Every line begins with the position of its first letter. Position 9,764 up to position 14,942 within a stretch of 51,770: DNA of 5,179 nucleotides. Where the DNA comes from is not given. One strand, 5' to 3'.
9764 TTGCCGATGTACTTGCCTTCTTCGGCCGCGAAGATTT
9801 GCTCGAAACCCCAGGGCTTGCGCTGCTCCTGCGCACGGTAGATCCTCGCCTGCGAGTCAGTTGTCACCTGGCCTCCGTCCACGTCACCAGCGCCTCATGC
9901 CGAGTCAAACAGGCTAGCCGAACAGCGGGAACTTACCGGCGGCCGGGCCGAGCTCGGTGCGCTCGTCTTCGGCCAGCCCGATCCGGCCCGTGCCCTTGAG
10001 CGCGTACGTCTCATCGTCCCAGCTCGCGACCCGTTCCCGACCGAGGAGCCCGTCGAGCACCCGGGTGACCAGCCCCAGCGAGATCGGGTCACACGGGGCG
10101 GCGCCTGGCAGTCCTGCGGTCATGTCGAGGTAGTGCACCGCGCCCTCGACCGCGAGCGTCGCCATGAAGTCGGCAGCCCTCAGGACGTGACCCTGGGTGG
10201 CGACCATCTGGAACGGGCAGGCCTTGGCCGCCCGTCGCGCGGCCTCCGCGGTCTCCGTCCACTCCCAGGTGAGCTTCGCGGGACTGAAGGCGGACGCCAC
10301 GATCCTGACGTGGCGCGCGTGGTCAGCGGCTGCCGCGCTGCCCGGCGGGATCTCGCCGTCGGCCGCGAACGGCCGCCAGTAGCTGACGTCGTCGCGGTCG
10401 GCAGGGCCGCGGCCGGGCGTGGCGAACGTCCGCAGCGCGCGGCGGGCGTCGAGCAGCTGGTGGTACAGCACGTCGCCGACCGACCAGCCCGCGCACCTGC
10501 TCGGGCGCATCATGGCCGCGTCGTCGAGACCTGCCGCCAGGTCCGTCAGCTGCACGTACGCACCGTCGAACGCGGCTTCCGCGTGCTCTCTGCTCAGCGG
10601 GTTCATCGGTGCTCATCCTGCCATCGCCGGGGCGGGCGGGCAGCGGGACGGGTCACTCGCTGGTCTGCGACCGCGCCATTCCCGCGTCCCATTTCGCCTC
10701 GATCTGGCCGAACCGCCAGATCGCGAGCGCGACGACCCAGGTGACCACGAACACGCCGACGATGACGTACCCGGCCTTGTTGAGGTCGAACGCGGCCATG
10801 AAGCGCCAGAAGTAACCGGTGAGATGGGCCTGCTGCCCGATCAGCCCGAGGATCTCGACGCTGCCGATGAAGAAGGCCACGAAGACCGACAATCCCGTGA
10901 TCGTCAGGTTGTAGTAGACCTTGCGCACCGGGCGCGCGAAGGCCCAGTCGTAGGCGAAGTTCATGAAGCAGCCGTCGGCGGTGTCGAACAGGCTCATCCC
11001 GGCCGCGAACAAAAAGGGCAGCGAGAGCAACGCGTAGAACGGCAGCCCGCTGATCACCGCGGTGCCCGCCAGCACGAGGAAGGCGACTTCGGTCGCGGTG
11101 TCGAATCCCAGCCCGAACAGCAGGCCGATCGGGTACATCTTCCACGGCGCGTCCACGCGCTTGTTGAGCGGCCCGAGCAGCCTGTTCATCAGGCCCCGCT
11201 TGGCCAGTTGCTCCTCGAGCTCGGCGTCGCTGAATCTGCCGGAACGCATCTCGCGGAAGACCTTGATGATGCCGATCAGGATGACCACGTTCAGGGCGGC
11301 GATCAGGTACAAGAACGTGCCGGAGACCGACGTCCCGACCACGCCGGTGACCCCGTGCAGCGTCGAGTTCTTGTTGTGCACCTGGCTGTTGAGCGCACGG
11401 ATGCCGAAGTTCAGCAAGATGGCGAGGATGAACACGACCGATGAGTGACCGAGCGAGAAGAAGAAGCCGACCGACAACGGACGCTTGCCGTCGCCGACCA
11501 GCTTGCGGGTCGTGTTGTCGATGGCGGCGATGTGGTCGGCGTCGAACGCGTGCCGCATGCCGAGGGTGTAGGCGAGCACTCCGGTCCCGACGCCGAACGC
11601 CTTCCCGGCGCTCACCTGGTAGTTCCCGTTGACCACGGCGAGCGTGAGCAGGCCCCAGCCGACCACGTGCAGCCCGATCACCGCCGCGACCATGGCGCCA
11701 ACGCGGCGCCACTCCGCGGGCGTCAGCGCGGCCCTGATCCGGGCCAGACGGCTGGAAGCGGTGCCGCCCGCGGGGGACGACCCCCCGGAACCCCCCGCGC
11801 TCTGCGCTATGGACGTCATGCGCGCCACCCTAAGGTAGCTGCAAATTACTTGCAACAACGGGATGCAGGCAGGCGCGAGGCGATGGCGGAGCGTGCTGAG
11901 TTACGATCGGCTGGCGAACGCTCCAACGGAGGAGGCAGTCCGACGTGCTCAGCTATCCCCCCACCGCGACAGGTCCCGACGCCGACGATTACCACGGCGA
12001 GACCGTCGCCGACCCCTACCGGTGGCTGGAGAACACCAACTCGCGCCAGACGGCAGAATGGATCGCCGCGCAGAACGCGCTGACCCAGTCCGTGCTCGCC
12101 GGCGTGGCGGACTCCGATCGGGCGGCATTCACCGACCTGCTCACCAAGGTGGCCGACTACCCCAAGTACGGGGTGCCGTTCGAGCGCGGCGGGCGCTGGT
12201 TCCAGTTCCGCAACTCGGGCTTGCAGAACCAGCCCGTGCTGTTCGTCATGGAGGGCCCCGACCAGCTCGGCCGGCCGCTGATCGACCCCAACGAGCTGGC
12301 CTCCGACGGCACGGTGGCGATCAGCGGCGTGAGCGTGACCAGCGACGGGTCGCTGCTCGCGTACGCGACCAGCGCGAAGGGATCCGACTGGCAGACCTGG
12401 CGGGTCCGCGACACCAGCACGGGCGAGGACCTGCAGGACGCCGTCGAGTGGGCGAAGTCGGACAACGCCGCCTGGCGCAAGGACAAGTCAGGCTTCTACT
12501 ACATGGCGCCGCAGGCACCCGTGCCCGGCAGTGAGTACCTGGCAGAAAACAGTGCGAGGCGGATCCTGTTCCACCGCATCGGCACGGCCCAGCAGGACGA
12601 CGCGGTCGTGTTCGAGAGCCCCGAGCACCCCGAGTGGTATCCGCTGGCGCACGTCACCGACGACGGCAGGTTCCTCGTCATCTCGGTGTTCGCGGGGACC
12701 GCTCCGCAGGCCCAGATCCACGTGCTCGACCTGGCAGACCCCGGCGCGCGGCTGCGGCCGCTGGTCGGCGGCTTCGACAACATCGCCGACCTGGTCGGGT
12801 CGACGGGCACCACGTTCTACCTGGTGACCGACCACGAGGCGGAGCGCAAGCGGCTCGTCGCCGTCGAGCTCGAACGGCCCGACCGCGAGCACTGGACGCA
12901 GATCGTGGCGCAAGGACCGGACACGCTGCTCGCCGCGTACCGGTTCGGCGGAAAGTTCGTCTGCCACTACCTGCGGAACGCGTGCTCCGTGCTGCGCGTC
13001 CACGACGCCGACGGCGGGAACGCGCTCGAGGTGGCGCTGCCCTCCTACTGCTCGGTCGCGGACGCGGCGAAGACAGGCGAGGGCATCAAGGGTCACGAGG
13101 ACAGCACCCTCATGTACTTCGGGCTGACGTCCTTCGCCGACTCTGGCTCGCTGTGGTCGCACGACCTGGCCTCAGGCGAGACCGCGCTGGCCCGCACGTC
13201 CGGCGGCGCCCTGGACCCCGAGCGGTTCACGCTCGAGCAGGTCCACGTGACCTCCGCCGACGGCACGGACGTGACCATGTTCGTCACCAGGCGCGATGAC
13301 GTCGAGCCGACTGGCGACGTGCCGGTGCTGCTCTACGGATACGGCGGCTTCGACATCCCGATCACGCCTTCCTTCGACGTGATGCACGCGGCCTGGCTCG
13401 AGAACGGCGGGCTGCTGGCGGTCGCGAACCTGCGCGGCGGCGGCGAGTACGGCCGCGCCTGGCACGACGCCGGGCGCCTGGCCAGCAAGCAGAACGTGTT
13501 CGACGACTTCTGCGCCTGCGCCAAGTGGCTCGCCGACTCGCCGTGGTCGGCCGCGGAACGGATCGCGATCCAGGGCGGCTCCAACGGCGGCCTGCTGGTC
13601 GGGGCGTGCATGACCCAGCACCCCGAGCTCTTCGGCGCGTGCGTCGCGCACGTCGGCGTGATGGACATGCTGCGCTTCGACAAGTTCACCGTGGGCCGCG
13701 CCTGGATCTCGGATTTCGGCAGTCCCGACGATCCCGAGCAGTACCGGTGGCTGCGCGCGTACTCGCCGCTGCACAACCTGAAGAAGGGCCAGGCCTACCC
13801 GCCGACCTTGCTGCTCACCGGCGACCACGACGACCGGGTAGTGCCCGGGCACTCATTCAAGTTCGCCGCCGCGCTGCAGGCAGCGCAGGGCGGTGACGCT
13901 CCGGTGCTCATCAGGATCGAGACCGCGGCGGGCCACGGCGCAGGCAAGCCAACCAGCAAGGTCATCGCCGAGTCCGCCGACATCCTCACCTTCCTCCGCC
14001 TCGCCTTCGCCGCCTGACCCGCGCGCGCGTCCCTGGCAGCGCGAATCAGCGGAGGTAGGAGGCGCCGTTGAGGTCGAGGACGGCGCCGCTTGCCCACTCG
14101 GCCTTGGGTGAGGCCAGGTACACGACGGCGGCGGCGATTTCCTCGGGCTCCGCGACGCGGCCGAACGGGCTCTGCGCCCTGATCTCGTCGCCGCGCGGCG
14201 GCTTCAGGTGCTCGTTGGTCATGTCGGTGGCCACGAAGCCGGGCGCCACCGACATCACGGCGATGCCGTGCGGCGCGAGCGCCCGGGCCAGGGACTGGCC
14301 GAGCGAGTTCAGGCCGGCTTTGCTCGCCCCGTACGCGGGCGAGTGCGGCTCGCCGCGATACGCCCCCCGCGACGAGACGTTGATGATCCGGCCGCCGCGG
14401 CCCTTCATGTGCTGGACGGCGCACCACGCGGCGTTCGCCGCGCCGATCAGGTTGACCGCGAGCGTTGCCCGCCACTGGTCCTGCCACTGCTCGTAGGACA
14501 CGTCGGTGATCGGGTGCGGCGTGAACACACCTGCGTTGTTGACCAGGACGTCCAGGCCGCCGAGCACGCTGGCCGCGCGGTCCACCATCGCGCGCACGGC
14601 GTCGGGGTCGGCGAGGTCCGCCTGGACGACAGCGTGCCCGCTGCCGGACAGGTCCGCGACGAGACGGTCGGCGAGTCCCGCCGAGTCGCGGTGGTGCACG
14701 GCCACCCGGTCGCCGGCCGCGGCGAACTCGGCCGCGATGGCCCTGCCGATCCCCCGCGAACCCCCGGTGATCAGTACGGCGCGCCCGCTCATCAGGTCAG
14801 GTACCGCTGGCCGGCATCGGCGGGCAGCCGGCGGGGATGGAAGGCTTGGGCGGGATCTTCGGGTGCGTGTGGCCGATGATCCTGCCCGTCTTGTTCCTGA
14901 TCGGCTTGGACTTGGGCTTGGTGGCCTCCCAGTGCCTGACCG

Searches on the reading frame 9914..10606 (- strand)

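Call 65: search_protein_families(library=pfam, max_evalue=0.00001, proteins=[window:9914-10606:-])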
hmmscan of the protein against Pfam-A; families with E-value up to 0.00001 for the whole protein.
window:9914-10606:- (230 aa): 1 family
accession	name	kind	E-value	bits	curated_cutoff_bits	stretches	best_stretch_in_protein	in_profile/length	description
PF11716.13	MDMPI_N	-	4.7e-13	50.5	24.2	1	18-162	6-139/140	Mycothiol maleylpyruvate isomerase N-terminal domain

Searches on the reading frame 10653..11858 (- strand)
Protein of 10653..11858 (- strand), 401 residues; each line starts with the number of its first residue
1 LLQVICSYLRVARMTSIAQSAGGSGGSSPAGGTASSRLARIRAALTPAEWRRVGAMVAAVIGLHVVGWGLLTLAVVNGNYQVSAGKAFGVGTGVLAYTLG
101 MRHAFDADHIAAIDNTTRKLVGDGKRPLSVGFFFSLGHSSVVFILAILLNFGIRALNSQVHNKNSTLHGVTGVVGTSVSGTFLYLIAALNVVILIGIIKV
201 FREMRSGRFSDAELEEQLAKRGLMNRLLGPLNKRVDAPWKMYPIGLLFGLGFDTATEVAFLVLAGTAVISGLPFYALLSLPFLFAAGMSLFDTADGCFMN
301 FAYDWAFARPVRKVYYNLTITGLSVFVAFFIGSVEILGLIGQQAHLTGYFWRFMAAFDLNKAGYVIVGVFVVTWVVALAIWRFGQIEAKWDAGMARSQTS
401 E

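Call 65: search_protein_families(library=pfam, max_evalue=0.00001, proteins=[window:10653-11858:-])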
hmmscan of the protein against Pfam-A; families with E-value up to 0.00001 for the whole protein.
window:10653-11858:- (401 aa): 1 family
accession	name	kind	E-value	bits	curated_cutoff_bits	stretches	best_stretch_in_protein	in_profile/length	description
PF03824.22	NicO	-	4.5e-97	325.3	27.7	1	91-378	3-285/287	High-affinity nickel-transport protein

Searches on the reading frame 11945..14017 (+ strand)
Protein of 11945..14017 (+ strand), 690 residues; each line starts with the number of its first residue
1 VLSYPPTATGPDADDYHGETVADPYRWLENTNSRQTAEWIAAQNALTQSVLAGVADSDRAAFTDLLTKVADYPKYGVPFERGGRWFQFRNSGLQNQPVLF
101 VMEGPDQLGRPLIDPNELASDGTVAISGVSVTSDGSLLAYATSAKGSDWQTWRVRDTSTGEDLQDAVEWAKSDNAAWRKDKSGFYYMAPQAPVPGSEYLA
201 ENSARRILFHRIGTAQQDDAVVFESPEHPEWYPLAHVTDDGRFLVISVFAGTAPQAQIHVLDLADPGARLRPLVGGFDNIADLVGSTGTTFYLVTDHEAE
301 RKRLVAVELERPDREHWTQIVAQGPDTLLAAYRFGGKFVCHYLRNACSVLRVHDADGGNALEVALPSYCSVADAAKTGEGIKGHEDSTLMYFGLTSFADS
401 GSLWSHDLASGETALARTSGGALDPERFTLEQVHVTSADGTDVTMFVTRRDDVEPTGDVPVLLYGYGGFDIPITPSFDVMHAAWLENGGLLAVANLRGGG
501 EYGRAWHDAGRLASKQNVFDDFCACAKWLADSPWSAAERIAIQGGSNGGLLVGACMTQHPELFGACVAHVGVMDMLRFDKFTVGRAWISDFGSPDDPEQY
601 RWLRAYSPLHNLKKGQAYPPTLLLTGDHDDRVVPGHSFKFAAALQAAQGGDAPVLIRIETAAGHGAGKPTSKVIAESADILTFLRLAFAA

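Call 65: search_protein_families(library=pfam, max_evalue=0.00001, proteins=[window:11945-14017:+])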
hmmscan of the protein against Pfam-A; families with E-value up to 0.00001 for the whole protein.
window:11945-14017:+ (690 aa): 2 families
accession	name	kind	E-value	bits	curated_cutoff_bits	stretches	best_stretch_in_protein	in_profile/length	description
PF02897.21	Peptidase_S9_N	-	5e-94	315.8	24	1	5-415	1-410/414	Prolyl oligopeptidase, N-terminal beta-propeller domain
PF00326.27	Peptidase_S9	-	3e-62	210.3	22.6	1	475-686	1-208/213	Prolyl oligopeptidase family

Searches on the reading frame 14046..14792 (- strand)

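Call 65: search_protein_families(library=pfam, max_evalue=0.00001, proteins=[window:14046-14792:-])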
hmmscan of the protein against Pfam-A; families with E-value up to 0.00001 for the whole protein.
window:14046-14792:- (248 aa): 3 families
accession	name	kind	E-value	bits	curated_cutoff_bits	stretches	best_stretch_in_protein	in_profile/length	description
PF13561.12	adh_short_C2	-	2.3e-54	184.9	27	1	13-242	6-232/236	Enoyl-(Acyl carrier protein) reductase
PF00106.31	adh_short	-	3.2e-50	170.8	26.6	1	5-195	2-190/195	short chain dehydrogenase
PF08659.16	KR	-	3.3e-10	40.6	22.6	1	6-187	3-178/180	KR domain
